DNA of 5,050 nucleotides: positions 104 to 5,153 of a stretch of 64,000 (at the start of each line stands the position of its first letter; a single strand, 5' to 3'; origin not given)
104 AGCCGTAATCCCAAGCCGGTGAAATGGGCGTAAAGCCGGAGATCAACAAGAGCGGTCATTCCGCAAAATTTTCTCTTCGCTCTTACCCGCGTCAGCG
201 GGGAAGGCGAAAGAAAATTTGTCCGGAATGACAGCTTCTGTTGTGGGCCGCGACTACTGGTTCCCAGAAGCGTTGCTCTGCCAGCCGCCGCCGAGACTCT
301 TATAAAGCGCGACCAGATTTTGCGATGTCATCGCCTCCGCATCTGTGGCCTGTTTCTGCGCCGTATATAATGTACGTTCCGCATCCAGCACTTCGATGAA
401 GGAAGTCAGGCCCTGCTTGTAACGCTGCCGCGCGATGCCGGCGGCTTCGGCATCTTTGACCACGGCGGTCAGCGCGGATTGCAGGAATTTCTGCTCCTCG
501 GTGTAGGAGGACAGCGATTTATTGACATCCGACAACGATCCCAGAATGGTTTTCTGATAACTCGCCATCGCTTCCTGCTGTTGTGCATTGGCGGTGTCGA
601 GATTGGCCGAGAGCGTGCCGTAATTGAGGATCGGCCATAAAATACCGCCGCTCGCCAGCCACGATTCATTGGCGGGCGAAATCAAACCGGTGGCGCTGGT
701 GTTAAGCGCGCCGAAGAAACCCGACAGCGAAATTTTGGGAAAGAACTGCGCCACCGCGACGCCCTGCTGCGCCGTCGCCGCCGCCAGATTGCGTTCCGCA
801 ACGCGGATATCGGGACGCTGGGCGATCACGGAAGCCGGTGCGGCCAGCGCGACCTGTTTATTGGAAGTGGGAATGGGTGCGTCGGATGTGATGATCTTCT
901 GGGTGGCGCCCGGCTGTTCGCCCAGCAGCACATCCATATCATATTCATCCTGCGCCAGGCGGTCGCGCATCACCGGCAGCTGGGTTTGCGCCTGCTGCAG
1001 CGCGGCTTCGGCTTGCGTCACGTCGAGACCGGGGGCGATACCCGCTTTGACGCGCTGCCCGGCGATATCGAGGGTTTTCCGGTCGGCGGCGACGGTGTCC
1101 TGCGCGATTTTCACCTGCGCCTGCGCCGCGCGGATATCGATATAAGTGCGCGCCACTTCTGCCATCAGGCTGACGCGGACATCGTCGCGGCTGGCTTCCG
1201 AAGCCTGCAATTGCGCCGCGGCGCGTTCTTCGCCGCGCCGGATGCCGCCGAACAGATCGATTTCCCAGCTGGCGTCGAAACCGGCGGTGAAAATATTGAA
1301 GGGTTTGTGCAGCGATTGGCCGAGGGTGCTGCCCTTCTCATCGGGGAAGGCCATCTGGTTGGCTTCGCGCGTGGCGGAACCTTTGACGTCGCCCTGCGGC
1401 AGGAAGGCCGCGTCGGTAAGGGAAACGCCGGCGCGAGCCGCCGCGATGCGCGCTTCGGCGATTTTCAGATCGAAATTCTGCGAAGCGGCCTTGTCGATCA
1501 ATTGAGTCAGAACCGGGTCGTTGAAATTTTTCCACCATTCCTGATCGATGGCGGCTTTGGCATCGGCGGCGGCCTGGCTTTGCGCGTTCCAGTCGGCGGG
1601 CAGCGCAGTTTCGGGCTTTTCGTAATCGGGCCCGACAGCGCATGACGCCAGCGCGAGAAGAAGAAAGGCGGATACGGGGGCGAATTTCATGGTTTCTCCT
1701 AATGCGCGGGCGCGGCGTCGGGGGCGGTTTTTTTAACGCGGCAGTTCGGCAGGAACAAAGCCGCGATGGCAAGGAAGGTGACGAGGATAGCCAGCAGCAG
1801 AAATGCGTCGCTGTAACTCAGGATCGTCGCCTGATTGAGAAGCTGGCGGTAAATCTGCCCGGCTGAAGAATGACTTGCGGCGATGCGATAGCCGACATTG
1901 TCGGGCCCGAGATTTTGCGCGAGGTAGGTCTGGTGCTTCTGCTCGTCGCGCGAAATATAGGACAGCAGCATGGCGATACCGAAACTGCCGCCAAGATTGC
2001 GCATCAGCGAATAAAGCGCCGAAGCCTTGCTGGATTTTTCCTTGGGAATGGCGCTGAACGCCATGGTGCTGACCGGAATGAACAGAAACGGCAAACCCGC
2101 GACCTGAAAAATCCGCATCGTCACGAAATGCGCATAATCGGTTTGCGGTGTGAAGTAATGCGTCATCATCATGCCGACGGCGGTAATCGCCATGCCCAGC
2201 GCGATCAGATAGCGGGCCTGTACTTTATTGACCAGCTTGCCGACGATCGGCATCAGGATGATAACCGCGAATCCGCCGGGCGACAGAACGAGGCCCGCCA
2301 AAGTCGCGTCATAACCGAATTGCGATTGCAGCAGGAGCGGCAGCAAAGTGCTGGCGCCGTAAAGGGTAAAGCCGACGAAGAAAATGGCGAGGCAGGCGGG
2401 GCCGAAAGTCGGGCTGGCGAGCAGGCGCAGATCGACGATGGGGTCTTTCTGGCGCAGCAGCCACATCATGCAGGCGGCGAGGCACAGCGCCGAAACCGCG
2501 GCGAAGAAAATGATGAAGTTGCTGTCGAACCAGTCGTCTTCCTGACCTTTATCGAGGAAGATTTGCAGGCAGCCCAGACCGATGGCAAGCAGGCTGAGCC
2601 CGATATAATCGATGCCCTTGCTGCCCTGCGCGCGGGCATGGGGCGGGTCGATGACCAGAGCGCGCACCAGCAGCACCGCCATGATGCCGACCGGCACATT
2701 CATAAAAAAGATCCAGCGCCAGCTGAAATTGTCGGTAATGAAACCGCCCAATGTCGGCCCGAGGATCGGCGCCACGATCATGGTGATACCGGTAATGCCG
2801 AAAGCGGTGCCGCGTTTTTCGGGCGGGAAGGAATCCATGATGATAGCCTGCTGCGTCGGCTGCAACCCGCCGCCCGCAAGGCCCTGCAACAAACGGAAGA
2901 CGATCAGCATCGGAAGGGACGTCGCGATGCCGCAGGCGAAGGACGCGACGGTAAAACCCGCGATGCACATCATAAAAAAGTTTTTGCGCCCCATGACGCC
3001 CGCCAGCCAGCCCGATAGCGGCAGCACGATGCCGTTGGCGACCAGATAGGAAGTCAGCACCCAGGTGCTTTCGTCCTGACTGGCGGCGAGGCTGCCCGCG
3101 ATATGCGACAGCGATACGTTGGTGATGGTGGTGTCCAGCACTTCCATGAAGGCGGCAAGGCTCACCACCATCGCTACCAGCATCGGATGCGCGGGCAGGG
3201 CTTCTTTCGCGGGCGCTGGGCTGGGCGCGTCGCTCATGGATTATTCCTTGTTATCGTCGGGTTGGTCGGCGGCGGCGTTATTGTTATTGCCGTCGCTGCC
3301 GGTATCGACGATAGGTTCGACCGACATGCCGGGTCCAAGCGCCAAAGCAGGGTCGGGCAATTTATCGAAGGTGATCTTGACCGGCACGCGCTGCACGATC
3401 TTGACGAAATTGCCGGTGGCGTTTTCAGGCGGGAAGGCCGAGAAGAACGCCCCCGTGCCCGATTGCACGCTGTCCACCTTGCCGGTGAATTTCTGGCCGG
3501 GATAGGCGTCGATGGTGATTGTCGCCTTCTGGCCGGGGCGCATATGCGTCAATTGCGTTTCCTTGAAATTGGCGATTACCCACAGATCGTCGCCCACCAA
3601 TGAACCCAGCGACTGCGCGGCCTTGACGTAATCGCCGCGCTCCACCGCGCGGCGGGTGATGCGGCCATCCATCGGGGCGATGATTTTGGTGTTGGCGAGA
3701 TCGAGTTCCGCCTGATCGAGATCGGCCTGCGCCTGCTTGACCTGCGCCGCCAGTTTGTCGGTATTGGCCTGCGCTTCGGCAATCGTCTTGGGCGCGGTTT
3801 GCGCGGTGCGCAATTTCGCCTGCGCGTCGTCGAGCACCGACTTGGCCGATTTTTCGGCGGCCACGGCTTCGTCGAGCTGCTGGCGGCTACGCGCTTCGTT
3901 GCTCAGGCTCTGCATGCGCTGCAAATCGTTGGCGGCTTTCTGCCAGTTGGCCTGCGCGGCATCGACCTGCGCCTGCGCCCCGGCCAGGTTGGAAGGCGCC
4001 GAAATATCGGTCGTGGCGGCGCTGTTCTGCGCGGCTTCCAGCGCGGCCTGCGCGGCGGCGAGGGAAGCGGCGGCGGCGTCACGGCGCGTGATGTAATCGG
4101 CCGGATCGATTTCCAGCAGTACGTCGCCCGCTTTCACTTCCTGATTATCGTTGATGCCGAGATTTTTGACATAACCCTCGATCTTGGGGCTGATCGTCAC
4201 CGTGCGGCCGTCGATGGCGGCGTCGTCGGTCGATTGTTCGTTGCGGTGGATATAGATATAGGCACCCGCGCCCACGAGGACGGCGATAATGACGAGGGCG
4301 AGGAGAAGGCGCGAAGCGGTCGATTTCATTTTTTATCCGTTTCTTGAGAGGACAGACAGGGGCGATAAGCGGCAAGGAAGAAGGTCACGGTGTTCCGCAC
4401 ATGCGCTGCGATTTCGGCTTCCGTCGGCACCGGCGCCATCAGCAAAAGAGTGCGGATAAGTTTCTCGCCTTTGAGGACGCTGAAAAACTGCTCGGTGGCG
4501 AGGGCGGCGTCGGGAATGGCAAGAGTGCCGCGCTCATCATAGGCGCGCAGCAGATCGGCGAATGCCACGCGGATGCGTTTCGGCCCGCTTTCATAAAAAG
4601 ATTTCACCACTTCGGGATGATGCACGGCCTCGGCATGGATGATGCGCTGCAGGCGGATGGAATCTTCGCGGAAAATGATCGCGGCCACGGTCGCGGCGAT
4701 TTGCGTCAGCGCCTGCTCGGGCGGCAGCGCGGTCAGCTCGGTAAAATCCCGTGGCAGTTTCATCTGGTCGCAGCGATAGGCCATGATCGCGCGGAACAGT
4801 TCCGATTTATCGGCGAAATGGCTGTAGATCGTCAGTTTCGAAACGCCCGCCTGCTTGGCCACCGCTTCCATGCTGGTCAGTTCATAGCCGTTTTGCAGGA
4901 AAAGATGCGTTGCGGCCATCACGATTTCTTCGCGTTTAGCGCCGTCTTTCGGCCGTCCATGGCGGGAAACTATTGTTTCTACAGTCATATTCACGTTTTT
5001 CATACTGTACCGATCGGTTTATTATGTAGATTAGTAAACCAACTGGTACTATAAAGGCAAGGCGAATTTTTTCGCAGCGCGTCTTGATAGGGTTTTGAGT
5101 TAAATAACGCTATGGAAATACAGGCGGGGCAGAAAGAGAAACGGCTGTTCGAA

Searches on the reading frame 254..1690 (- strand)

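Call 21: search_protein_families(library=pfam, proteins=[window:254-1690:-], max_evalue=0.0001)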
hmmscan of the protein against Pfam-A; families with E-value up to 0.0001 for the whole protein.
window:254-1690:- (478 aa): 1 family
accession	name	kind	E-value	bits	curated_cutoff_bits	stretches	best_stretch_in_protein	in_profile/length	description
PF02321.23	OEP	-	5.6e-47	160.4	22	2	61-257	1-187/187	Outer membrane efflux protein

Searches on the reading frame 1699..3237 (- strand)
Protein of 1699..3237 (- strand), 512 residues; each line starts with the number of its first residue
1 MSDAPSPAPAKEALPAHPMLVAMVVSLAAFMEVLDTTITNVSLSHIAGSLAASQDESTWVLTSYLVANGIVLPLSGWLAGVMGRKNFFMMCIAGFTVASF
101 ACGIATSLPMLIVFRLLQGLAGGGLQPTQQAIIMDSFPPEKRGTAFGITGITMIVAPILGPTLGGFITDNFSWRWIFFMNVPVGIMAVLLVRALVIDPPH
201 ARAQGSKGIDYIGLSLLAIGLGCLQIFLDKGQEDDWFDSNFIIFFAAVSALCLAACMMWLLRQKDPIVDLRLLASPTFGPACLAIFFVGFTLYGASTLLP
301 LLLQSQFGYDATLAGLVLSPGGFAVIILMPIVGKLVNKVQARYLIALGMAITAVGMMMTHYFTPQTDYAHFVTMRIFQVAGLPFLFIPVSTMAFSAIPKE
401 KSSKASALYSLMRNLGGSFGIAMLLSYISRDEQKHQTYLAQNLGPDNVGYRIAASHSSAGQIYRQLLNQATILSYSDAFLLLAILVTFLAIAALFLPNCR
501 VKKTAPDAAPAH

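Call 21: search_protein_families(library=pfam, proteins=[window:1699-3237:-], max_evalue=0.0001)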
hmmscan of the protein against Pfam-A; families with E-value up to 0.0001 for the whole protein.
window:1699-3237:- (512 aa): 2 families
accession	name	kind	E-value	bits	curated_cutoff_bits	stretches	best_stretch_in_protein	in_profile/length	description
PF07690.21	MFS_1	-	3.4e-62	210.8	33.4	1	26-420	2-346/347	Major Facilitator Superfamily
PF00083.30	Sugar_tr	-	3e-11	43.3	22.3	1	24-190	4-187/452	Sugar (and other) transporter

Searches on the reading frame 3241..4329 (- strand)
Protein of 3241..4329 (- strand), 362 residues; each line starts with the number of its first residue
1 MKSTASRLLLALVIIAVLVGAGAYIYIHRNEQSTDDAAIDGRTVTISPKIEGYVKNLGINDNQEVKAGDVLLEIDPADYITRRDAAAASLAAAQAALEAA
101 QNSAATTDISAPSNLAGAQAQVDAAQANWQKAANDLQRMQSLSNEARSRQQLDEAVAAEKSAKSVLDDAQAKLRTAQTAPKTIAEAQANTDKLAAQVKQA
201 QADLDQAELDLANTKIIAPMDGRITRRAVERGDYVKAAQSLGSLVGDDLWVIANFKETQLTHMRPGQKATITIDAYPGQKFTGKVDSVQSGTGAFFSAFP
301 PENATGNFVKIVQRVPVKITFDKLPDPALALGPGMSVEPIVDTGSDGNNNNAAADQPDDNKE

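Call 21: search_protein_families(library=pfam, proteins=[window:3241-4329:-], max_evalue=0.0001)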
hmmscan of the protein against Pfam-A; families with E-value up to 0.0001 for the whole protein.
window:3241-4329:- (362 aa): 4 families
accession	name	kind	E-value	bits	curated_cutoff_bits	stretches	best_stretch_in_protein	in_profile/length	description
PF16576.10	HlyD_D23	-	1.2e-19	70.9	30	1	42-289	18-185/214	Barrel-sandwich domain of CusB or HlyD membrane-fusion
PF13437.12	HlyD_3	-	9.4e-15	55.7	22.2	1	216-292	2-80/106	HlyD family secretion protein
PF00529.27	CusB_dom_1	-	7.7e-13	49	26.5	1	91-338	12-84/89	Cation efflux system protein CusB domain 1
PF13533.13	Biotin_lipoyl_2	-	3.8e-12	46.1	29.8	1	44-75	1-32/32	Biotin-lipoyl like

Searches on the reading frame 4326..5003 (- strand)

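Call 21: search_protein_families(library=pfam, proteins=[window:4326-5003:-], max_evalue=0.0001)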
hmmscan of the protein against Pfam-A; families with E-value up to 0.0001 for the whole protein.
window:4326-5003:- (225 aa): 2 families
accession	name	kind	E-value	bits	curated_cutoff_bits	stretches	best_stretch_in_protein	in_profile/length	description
PF14246.11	TetR_C_7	-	7.1e-32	110.3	22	1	97-214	1-118/119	AefR-like transcriptional repressor, C-terminal domain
PF00440.29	TetR_N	-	9.1e-16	57.8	24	1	27-73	1-47/47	Bacterial regulatory proteins, tetR family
